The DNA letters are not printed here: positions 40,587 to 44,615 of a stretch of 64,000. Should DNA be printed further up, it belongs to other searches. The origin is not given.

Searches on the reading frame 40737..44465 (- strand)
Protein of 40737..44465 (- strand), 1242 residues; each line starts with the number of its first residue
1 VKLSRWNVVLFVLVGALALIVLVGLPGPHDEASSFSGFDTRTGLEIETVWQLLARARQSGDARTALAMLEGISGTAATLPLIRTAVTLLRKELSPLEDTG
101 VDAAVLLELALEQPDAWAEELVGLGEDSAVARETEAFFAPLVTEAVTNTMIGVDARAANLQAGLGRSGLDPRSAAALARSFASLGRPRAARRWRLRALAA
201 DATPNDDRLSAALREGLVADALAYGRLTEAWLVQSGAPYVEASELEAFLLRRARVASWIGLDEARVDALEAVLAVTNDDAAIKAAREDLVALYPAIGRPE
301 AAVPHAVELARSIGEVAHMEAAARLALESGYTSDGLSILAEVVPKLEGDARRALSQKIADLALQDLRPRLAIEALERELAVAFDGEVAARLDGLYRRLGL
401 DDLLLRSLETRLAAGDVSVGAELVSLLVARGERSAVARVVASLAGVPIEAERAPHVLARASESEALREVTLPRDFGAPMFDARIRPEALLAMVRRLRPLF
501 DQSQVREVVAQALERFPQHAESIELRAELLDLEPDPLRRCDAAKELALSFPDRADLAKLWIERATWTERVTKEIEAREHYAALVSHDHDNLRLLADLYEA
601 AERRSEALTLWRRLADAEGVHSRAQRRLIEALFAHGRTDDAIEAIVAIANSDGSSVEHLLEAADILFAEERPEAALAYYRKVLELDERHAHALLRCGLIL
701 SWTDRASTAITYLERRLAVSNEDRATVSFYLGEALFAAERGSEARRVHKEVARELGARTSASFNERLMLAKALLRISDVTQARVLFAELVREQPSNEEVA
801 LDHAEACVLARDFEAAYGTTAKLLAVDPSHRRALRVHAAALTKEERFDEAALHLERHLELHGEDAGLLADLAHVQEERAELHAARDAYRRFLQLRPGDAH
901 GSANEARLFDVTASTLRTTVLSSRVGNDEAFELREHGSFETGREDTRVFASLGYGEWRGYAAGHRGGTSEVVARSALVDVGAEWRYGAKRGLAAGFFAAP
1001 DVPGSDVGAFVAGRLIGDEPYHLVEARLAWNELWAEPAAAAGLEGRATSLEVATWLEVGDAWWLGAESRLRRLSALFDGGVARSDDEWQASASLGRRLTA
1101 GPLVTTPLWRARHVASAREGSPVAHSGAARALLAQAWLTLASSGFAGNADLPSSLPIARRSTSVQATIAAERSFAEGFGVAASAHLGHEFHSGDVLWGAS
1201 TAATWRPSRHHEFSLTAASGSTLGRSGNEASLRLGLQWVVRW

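Call 35: search_protein_families(library=pfam, proteins=[window:40737-44465:-], max_evalue=0.0001)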
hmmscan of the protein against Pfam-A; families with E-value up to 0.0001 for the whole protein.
window:40737-44465:- (1242 aa): 6 families
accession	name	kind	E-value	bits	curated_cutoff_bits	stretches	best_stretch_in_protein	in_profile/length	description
PF13428.12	TPR_14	-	2.5e-07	31.1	23.5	0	764-805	2-43/44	Tetratricopeptide repeat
PF14559.12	TPR_19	-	9.2e-07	29.5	25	0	666-721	1-56/68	Tetratricopeptide repeat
PF12895.13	ANAPC3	-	9.1e-06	26.3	27.2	0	785-856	10-81/82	Anaphase-promoting complex, cyclosome, subunit 3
PF00515.34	TPR_1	-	2.6e-05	24.3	27.8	0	664-688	9-33/34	Tetratricopeptide repeat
PF13432.12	TPR_16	-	5.9e-05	23.9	32.7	1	593-645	2-54/65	Tetratricopeptide repeat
PF13181.12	TPR_8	-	8.6e-05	22.8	25.7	0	662-688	7-33/34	Tetratricopeptide repeat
